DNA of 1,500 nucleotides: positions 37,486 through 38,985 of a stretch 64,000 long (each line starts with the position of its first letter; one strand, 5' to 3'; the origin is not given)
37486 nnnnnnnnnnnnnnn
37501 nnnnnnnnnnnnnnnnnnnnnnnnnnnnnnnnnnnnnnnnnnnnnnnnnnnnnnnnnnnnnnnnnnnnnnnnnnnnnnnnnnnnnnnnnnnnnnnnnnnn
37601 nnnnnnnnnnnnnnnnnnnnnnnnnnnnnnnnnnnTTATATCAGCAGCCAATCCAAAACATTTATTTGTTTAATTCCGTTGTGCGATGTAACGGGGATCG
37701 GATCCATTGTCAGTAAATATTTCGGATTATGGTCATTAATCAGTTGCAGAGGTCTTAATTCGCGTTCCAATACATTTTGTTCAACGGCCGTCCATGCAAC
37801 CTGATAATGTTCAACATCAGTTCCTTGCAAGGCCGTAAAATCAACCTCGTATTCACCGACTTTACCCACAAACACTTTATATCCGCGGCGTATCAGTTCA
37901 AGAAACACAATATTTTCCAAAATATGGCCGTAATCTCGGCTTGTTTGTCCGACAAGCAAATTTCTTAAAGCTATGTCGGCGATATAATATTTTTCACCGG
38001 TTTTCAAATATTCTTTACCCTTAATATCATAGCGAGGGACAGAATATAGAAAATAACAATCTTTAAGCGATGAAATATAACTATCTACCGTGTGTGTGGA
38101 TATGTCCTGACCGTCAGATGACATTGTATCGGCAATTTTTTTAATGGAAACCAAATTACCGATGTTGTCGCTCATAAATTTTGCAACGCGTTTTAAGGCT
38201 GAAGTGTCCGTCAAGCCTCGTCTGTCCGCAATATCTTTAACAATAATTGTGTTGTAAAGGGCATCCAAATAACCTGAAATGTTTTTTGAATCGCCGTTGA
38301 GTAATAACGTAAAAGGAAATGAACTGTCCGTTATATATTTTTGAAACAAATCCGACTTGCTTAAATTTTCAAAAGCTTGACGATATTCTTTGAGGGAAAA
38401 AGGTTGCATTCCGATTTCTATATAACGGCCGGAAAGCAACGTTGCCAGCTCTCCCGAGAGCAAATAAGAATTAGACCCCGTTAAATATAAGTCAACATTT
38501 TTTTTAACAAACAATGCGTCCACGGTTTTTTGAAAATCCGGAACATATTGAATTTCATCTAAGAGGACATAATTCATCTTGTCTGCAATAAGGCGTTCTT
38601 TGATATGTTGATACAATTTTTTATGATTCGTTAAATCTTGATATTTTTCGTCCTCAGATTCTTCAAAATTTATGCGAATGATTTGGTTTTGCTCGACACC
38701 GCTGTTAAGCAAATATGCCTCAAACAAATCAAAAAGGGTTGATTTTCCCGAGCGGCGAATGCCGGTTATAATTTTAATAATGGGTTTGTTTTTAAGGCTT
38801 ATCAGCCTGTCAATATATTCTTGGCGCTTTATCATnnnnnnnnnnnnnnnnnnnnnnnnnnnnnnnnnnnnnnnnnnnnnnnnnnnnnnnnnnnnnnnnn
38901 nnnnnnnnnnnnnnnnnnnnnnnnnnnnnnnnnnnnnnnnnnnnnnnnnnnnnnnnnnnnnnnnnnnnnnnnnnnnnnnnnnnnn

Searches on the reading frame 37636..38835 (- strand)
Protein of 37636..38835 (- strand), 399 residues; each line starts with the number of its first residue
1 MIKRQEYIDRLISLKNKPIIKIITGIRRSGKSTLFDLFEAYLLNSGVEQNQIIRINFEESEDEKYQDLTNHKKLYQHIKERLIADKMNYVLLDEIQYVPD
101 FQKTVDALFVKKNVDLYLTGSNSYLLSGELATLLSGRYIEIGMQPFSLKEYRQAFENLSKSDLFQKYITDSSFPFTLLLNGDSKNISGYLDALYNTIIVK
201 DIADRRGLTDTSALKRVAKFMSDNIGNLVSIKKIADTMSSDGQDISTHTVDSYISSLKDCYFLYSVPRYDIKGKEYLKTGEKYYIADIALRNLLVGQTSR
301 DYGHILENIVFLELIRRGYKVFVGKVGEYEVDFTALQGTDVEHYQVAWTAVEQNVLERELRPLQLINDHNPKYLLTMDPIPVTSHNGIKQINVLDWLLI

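Call 11: search_protein_families(library=pfam, proteins=[window:37636-38835:-], max_evalue=0.1)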
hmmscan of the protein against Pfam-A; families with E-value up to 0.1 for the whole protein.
window:37636-38835:- (399 aa): 8 families
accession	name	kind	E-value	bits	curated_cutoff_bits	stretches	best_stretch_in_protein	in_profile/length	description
PF13173.12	AAA_14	-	2e-31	109.1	27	1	20-151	4-128/129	AAA domain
PF13635.12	DUF4143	-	4.6e-18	65.9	28.1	1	200-337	2-147/160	Domain of unknown function (DUF4143)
PF01637.24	ATPase_2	-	0.003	17.8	33.2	1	16-98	18-91/225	ATPase domain predominantly from Archaea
PF13555.12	AAA_29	-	0.0098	16.1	27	1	14-50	19-55/61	P-loop containing region of AAA domain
PF02572.21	CobA_CobO_BtuR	-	0.011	16.4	25.7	1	46-102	55-112/172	ATP:corrinoid adenosyltransferase BtuR/CobO/CobP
PF00486.34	Trans_reg_C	-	0.048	14.2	26.2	0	216-258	12-54/77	Transcriptional regulatory protein, C terminal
PF13401.12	AAA_22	-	0.07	13.9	27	0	23-120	10-122/130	AAA domain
PF08433.16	KTI12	-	0.084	12.8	22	0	22-99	5-83/271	Chromatin associated protein KTI12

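Call 12: search_protein_families(library=ncbifam, proteins=[window:37636-38835:-], max_evalue=0.1)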
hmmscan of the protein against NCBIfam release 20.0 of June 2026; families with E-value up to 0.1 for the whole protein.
window:37636-38835:- (399 aa): 2 families
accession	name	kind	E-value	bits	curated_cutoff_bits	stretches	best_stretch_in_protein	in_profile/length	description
NF004637.0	PRK05986.1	subfamily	0.011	15.4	185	1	36-100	78-135/197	cob(I)yrinic acid a,c-diamide adenosyltransferase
TIGR00708.1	cobA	equivalog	0.04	13.7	167.75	1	58-101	73-116/177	cob(I)yrinic acid a,c-diamide adenosyltransferase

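Call 73: search_protein_families(library=padloc, proteins=[window:37636-38835:-], max_evalue=0.01)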
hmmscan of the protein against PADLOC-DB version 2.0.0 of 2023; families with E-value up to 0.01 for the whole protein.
window:37636-38835:- (399 aa): 6 families
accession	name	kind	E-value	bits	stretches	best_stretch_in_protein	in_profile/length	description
PDLC04787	PDC-S01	-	2.8e-148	492.2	1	1-398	10-407/412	-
PDLC04789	PDC-S01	-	1.5e-37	127.6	1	1-350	1-342/375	-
PDLC04791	PDC-S01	-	2.9e-26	90.1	1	15-341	16-344/395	-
PDLC04790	PDC-S01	-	4.2e-21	73.2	1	14-316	24-327/422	-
PDLC04792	PDC-S01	-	1.3e-06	25.3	1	6-156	8-156/452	-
PDLC04164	AriA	-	0.0029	15.2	1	17-61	26-71/253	-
